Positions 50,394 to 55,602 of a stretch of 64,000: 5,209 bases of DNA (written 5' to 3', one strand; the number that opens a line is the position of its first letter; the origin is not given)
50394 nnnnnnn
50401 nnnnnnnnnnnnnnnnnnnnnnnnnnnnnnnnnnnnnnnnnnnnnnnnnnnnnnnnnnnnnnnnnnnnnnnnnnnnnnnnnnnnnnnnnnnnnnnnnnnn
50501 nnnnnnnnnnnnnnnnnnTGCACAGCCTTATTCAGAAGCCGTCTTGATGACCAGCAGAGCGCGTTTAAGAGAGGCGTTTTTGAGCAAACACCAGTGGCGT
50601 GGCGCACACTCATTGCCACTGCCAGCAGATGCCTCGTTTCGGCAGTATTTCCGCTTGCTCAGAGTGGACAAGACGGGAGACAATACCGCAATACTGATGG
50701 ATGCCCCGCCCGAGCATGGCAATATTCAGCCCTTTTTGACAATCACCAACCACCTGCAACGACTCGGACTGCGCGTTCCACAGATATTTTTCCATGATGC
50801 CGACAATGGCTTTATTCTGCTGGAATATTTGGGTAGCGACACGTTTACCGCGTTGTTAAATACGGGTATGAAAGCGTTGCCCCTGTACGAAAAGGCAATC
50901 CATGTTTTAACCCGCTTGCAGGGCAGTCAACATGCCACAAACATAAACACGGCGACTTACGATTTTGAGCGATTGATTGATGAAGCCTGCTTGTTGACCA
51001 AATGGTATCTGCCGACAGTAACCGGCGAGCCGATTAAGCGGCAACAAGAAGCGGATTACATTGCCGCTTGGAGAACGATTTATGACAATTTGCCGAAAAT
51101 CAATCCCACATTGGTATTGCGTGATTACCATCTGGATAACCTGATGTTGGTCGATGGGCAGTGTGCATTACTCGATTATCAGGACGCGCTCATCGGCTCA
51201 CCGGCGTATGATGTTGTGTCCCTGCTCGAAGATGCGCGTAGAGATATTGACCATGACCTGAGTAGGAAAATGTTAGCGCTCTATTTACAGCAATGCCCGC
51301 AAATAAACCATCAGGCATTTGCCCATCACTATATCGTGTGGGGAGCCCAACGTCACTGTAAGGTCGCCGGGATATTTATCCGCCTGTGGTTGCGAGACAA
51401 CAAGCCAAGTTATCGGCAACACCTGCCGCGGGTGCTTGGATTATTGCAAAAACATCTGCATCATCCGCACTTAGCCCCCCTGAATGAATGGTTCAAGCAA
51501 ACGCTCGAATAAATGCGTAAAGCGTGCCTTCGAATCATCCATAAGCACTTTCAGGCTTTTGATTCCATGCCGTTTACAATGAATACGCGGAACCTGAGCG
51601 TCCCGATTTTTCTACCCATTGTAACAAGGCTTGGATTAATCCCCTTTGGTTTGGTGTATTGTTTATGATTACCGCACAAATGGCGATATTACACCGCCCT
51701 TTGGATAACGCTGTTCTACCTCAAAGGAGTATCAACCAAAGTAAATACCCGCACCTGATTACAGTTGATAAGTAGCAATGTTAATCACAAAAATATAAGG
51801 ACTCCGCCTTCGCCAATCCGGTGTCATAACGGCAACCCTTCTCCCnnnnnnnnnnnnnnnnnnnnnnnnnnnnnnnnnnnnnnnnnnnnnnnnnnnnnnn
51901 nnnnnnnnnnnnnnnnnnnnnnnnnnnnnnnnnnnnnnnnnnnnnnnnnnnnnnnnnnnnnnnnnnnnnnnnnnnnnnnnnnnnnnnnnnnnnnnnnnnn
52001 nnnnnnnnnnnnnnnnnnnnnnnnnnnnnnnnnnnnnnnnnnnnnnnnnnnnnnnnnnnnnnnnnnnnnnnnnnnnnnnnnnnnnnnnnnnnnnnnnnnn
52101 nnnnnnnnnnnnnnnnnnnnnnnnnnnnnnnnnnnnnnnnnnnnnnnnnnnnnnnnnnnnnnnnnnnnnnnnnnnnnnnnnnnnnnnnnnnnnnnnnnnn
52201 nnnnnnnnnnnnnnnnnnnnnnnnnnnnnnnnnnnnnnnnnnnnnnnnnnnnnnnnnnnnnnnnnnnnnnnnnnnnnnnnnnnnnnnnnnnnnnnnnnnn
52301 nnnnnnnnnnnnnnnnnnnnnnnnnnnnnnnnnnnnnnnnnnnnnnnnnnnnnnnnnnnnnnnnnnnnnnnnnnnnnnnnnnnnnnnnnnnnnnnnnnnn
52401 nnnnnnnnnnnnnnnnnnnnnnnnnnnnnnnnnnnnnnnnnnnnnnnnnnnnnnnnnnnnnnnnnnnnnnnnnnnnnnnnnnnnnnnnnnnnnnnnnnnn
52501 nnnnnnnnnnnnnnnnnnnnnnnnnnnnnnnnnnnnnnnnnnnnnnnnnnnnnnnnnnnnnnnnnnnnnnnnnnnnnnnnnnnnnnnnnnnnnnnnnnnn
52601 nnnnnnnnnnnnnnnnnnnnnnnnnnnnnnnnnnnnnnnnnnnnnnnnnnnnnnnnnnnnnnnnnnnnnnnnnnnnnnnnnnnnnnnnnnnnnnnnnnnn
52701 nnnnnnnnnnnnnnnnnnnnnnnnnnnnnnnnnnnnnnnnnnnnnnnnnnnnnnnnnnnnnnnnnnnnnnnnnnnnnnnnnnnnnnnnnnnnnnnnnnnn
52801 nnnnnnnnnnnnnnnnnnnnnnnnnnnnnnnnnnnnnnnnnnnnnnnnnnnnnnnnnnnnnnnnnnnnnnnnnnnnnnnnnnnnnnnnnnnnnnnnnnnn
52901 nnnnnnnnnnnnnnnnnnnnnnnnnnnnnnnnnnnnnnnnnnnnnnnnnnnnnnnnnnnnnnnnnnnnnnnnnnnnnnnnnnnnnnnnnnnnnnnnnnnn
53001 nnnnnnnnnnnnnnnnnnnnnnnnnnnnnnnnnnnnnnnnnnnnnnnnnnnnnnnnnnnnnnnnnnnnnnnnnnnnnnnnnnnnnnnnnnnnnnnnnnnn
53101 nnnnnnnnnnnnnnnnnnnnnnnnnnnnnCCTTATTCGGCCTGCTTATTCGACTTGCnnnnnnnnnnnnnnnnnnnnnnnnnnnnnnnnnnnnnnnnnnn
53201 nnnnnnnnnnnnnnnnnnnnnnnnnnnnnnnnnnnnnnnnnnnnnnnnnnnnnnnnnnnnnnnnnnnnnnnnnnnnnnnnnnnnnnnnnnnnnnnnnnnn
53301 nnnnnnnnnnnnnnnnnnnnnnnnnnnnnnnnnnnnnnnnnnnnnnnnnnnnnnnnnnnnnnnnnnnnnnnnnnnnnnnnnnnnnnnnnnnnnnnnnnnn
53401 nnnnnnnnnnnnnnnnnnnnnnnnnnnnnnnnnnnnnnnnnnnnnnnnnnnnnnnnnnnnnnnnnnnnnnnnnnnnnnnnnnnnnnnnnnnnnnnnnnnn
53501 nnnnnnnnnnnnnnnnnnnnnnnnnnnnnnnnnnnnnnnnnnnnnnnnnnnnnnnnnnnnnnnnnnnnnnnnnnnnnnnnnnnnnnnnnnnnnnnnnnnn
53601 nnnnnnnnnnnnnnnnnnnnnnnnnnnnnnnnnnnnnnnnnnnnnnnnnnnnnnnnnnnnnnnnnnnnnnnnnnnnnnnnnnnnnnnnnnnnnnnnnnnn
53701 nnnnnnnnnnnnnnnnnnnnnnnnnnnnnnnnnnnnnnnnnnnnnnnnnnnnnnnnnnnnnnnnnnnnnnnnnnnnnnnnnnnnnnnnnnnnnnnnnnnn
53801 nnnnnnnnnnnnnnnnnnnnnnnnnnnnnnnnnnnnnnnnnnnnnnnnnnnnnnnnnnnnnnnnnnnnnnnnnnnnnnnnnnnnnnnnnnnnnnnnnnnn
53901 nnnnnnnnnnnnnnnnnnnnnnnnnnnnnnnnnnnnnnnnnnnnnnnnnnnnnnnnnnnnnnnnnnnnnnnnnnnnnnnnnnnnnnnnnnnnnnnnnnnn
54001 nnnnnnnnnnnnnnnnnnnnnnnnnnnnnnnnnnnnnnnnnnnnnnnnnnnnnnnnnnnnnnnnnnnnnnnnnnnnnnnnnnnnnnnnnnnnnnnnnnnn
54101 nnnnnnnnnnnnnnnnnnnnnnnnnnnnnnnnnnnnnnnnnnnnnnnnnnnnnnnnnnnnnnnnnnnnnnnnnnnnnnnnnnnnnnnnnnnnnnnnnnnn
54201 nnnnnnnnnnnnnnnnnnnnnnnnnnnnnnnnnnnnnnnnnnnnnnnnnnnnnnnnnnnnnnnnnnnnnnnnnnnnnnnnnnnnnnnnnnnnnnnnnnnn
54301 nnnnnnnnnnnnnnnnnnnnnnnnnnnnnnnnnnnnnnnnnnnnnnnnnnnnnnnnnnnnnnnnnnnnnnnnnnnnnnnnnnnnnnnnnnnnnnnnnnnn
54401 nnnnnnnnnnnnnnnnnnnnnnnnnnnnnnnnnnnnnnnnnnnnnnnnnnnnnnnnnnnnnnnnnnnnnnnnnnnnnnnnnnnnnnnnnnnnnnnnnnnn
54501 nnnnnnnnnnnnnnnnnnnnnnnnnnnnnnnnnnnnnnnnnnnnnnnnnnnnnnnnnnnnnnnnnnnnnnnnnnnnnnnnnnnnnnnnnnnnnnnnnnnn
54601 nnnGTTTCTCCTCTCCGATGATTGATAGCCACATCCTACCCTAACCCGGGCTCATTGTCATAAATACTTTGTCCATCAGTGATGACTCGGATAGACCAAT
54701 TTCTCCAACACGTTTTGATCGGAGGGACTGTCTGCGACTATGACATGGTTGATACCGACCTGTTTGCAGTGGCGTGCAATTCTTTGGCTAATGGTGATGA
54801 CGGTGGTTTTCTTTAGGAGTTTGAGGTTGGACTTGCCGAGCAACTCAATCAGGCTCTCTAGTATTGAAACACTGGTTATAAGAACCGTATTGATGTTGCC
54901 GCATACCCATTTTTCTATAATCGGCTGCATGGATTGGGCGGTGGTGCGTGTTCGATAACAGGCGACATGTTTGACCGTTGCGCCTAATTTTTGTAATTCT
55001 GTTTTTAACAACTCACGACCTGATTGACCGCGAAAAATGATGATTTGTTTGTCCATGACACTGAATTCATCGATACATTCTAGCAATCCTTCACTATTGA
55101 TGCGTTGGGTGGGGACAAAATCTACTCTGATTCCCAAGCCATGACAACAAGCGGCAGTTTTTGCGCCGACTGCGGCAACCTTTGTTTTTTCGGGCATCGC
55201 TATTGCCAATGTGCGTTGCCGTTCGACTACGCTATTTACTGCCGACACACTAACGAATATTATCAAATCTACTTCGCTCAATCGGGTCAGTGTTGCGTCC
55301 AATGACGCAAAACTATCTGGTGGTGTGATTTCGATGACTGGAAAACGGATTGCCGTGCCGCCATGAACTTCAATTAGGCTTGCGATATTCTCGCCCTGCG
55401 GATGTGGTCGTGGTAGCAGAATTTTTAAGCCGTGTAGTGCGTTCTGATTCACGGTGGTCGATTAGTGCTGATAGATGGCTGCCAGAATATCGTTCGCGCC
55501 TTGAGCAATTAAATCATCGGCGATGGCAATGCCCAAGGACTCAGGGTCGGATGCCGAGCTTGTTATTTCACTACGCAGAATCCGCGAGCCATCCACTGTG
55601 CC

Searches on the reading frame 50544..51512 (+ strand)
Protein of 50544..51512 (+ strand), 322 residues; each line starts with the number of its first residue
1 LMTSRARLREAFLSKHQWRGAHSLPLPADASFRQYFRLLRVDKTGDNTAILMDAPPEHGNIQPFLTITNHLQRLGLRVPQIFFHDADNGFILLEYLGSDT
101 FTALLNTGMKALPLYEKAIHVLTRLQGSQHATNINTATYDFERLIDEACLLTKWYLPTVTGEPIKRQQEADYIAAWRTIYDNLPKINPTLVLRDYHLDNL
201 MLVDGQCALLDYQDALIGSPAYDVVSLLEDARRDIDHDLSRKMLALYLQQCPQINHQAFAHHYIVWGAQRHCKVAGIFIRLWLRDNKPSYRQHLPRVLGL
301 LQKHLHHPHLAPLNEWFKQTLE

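Call 62: search_protein_families(library=pfam, proteins=[window:50544-51512:+], max_evalue=0.00001)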
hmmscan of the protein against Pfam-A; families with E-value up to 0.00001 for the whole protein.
window:50544-51512:+ (322 aa): 1 family
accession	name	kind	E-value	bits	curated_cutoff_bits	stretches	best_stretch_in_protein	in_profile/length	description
PF01636.29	APH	-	5.2e-23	82.5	23.2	1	25-248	4-230/239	Phosphotransferase enzyme family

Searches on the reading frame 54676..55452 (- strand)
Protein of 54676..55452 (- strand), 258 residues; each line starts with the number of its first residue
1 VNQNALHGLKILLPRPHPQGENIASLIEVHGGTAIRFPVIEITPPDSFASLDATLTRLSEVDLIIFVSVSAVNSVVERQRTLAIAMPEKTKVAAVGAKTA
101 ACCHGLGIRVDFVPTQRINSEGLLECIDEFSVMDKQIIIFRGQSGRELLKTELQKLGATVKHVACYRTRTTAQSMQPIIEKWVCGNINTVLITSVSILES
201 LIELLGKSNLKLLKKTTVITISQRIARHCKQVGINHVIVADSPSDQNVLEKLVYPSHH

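Call 62: search_protein_families(library=pfam, proteins=[window:54676-55452:-], max_evalue=0.00001)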
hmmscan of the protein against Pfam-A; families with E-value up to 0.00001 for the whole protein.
window:54676-55452:- (258 aa): 1 family
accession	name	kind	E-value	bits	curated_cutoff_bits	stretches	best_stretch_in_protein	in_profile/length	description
PF02602.20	HEM4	-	1.2e-49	169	27.5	1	23-247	3-228/231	Uroporphyrinogen-III synthase HemD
